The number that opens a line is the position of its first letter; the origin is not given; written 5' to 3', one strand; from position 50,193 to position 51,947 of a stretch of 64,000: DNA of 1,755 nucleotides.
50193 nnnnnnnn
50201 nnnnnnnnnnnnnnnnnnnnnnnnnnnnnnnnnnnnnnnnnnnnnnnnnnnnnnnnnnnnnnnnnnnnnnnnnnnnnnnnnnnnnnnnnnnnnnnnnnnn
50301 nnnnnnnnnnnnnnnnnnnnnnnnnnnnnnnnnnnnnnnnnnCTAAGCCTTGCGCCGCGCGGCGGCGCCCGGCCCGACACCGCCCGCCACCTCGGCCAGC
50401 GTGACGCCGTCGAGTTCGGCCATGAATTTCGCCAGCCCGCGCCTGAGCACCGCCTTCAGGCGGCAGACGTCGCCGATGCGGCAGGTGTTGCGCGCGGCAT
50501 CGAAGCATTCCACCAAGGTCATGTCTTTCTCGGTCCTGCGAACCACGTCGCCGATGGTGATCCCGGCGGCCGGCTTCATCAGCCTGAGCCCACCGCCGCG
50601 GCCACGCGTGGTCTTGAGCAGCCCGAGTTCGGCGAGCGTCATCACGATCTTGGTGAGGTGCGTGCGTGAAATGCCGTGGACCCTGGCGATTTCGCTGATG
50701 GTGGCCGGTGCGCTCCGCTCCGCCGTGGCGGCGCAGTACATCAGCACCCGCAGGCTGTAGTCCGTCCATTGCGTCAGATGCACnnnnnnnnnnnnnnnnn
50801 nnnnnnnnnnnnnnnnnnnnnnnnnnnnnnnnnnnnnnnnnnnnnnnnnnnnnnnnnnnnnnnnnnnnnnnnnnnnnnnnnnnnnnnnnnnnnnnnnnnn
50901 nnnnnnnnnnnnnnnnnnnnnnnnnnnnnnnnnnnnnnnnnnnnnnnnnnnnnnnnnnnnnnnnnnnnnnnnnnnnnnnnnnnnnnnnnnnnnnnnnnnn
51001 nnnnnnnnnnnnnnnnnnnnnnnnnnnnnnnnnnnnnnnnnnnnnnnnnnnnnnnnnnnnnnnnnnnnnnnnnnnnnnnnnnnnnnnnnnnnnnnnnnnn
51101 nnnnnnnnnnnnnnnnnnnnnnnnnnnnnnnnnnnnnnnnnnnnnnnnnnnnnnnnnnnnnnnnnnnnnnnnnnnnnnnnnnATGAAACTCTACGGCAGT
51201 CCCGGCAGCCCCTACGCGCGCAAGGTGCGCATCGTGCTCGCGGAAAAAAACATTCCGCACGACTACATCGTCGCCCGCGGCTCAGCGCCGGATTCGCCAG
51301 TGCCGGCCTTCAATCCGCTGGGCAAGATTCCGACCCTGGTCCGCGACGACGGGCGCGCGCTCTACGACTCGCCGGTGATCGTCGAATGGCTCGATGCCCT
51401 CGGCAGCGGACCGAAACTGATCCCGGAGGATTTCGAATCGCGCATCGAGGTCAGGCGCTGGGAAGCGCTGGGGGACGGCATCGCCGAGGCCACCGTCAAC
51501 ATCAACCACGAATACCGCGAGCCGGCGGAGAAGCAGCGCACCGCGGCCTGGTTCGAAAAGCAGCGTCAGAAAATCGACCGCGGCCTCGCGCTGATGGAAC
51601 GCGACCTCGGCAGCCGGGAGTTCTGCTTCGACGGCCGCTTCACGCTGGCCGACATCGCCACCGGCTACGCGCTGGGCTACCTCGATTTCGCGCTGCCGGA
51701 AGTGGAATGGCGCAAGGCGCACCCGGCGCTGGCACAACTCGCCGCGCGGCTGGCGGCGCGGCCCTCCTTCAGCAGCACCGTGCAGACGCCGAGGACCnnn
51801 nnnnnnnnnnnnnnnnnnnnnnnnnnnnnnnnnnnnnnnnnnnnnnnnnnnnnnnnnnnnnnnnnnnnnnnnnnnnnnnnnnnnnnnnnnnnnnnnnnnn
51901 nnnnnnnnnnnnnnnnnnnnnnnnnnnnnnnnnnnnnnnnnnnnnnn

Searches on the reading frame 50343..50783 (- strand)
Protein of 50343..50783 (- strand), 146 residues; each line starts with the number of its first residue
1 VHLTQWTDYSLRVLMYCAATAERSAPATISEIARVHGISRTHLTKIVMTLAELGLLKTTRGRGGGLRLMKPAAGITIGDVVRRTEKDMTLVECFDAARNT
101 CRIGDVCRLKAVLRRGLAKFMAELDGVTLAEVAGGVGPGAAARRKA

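Call 7: search_protein_families(library=ncbifam, proteins=[window:50343-50783:-])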
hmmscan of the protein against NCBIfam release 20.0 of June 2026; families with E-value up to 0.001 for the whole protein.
window:50343-50783:- (146 aa): 7 families
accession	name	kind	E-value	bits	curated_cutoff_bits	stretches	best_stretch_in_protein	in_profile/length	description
NF008886.0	PRK11920.1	equivalog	3.5e-37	127.4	193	1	1-132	1-130/153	iron-responsive transcriptional regulator RirA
NF008240.0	PRK11014.1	equivalog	9.5e-35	119.7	182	1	1-132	1-127/141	nitric oxide-sensing transcriptional repressor NsrR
TIGR00738.1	rrf2_super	superfamily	7.5e-31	106.8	73.3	1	1-133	1-131/132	Rrf2 family transcriptional regulator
TIGR02944.1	suf_reg_Xantho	equivalog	4.4e-16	59.5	110.65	1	2-130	3-128/130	SUF system Fe-S cluster assembly regulator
TIGR02010.1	IscR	equivalog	3.8e-14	52.7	207.55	1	1-132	1-129/135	Fe-S cluster assembly transcriptional regulator IscR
NF008110.0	PRK10857.1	equivalog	5.2e-12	45.9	275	1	1-132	1-129/164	Fe-S cluster assembly transcriptional regulator IscR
NF047409.1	Cys_reg_CymR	equivalog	8.5e-12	45.4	195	1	3-99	3-98/139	cysteine metabolism transcriptional regulator CymR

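Call 8: search_protein_families(library=pfam, proteins=[window:50343-50783:-])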
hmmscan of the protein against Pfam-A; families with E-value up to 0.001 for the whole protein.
window:50343-50783:- (146 aa): 6 families
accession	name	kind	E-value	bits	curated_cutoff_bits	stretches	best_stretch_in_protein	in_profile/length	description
PF02082.26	Rrf2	-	4.5e-33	114.7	30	1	3-133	1-130/132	Iron-dependent Transcriptional regulator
PF12802.13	MarR_2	-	1.1e-05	25.9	27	1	11-63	8-57/61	MarR family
PF13551.12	HTH_29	-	0.00012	22.5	28.1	1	24-67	13-54/64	Winged helix-turn helix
PF09339.16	HTH_IclR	-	0.00023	21.3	22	0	21-58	13-50/52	IclR helix-turn-helix domain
PF13463.12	HTH_27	-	0.00063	20.4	22.2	0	23-61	15-53/68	Winged helix DNA-binding domain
PF13545.12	HTH_Crp_2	-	0.0007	20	27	0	24-71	20-64/70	Crp-like helix-turn-helix domain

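Call 13: find_related_loci(query=window:50343-50783:-, collection=genome_contigs, flank=10000)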
Query window:50343-50783:- (146 aa) in genome_contigs; peptide patterns used: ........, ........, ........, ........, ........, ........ (x = any residue, [..] = any of these).
229 stretches matched a pattern; 27 encode a relative of the query (tblastn E <= 1e-3); 27 distinct loci.
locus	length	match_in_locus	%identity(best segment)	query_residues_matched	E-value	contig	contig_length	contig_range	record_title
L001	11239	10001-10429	95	1-143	2e-87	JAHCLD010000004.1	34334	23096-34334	MAG: Burkholderiales bacterium isolate TGS_PRO44 PRO44_4, whole genome shotgun sequence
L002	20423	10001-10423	63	1-142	4e-55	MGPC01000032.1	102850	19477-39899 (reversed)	MAG: Curvibacter sp. GWA2_64_110 gwa2_scaffold_732, whole genome shotgun sequence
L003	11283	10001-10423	60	1-144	6e-55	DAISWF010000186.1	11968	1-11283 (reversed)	MAG TPA_asm: Burkholderiaceae bacterium isolate CTOTU2289 NODE_2405_length_11968_cov_3.870981, whole genome shotgun sequ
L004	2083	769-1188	59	1-143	9e-54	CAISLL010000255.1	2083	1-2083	MAG: uncultured beta proteobacterium isolate Erken-D11_bin-0522 genome assembly, contig: bin-0522:255/420, whole genome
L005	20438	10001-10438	59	1-144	1e-52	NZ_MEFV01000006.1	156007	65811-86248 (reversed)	MAG: Comamonas sp. SCN 67-35 ABT03_C0006, whole genome shotgun sequence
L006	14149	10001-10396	63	1-132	2e-52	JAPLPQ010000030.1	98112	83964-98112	MAG: Burkholderiales bacterium isolate LacPavin_0419_WC70S_MAG_67_14 LacPavin_0419_WC70S_scaffold_351719, whole genome s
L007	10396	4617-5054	58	1-144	2e-52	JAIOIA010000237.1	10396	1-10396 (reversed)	MAG: Comamonas sp. isolate MAG_18 contig_334857, whole genome shotgun sequence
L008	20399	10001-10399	62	1-133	2e-52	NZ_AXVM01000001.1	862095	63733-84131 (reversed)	Comamonas badia DSM 17552 K320DRAFT_scaffold00001.1_C, whole genome shotgun sequence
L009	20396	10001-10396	63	1-132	3e-52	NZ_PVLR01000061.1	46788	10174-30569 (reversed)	Malikia spinosa strain 83 contig_61, whole genome shotgun sequence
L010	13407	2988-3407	60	1-140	3e-52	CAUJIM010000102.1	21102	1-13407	MAG: Pseudomonadota bacterium isolate KLAP71 genome assembly, contig: KLAP71_165293, whole genome shotgun sequence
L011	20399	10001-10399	62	1-133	2e-52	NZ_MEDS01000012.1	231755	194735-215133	MAG: Comamonas sp. SCN 65-56 ABS45_C0012, whole genome shotgun sequence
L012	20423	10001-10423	60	1-144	6e-53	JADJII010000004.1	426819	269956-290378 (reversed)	MAG: Candidatus Egaibacter danicus isolate Ega_18-Q3-R5-49_MAXAC.062 tig00001715-10-4262360, whole genome shotgun sequen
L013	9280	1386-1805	54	1-142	4e-46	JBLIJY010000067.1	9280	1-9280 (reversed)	MAG: Hydrogenophaga sp. isolate 3300054695_198 Ga0535665_0011038, whole genome shotgun sequence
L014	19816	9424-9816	59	1-133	2e-45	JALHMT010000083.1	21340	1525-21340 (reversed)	MAG: Rubrivivax sp. isolate Bin_42_5_sub c_000000010275, whole genome shotgun sequence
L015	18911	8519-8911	56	1-133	6e-45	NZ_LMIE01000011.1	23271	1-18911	Hydrogenophaga sp. Root209 contig_19, whole genome shotgun sequence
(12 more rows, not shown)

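Call 53: search_solved_structures(query=window:50343-50783:-, show_alignments=3, max_evalue=0.00001)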
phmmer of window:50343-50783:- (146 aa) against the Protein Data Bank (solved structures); distinct sequences matched with E-value up to 0.00001: 13.
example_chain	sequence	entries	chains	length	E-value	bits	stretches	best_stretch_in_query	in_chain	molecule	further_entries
5n07_A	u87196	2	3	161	2.4e-20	76.1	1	1-138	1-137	HTH-type transcriptional repressor NsrR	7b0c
5n08_A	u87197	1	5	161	8.1e-17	64.7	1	1-138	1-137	HTH-type transcriptional repressor NsrR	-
4hf0_A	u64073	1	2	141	3.6e-09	40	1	2-136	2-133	HTH-type transcriptional regulator IscR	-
4hf2_A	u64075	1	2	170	9.2e-09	38.6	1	2-133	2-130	HTH-type transcriptional regulator IscR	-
4hf1_A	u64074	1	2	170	1.3e-08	38.2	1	2-133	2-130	HTH-type transcriptional regulator IscR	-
3t8r_A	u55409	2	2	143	1.4e-08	38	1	10-97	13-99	Staphylococcus aureus CymR | Staphylococcus aureus CymR (oxidized form)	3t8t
6hsd_A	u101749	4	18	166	2.1e-08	37.5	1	15-96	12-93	Rrf2 family transcriptional regulator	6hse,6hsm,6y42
4chu_A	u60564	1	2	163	3e-08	37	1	7-133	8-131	HTH-TYPE TRANSCRIPTIONAL REGULATOR ISCR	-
4cic_A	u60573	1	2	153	4.6e-08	36.4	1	19-132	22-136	TRANSCRIPTIONAL REGULATOR, BADM/RRF2 FAMILY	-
2y75_A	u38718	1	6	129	3.7e-07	33.4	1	9-96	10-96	HTH-TYPE TRANSCRIPTIONAL REGULATOR CYMR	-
6y45_A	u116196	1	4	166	5.5e-07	32.9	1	16-96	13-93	Rrf2 family transcriptional regulator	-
7zpn_A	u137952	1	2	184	1.6e-06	31.4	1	15-91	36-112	HTH-type transcriptional regulator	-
3lwf_A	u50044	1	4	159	7.6e-06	29.2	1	9-96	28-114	Putative transcriptional regulator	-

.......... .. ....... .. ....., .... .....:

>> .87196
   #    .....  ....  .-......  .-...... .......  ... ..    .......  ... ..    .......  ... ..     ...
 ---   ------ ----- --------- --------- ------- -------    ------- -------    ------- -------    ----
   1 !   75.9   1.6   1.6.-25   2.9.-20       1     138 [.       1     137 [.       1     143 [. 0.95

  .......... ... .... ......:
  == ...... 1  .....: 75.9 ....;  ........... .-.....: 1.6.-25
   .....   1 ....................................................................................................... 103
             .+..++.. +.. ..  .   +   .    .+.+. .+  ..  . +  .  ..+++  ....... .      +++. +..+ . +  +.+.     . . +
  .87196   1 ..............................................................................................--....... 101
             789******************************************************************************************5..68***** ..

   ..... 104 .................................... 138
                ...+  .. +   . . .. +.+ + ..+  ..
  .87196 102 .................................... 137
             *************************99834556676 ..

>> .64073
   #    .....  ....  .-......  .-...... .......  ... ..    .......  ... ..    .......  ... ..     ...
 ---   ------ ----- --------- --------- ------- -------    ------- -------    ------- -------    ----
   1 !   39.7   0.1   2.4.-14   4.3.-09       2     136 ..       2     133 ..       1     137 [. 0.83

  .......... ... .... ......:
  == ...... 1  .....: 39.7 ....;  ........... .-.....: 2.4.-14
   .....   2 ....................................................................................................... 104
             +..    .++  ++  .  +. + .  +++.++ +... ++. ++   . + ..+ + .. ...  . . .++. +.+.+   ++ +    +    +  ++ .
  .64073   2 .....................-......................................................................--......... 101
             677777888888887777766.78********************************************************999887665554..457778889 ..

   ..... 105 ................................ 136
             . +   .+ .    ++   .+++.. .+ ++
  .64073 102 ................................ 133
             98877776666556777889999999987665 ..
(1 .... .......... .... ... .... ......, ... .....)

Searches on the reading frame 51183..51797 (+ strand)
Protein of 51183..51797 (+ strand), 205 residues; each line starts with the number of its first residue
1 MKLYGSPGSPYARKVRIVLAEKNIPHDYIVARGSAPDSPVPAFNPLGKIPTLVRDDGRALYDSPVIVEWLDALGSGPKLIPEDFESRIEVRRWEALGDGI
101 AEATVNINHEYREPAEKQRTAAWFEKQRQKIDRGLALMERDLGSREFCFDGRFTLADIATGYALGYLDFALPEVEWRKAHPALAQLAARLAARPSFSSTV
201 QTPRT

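Call 7: search_protein_families(library=ncbifam, proteins=[window:51183-51797:+])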
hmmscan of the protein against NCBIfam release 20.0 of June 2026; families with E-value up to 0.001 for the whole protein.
seq(205 aa): 7 families
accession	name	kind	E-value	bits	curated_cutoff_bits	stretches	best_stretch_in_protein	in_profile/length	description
NF007682.0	PRK10357.1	equivalog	5.3e-46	156.7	181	1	1-200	1-198/202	glutathione S-transferase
NF050814.1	FtsZBindFzlA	equivalog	4e-21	75.8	300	1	2-198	6-208/228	FtsZ-binding protein FzlA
TIGR01262.1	maiA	equivalog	4.5e-14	52.6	171.05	1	3-197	2-200/211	maleylacetoacetate isomerase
NF007016.1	PRK09481.1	equivalog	1.7e-09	37.4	314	1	1-84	11-93/209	stringent starvation protein SspA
NF007831.0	PRK10542.1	equivalog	0.00011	21.8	198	1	42-201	45-196/201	glutathione transferase GstA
NF007702.0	PRK10387.1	equivalog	0.00016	21.5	133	1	1-80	1-79/215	glutaredoxin 2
TIGR02182.1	GRXB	equivalog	0.00094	19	186.65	0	4-95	3-90/209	GrxB family glutaredoxin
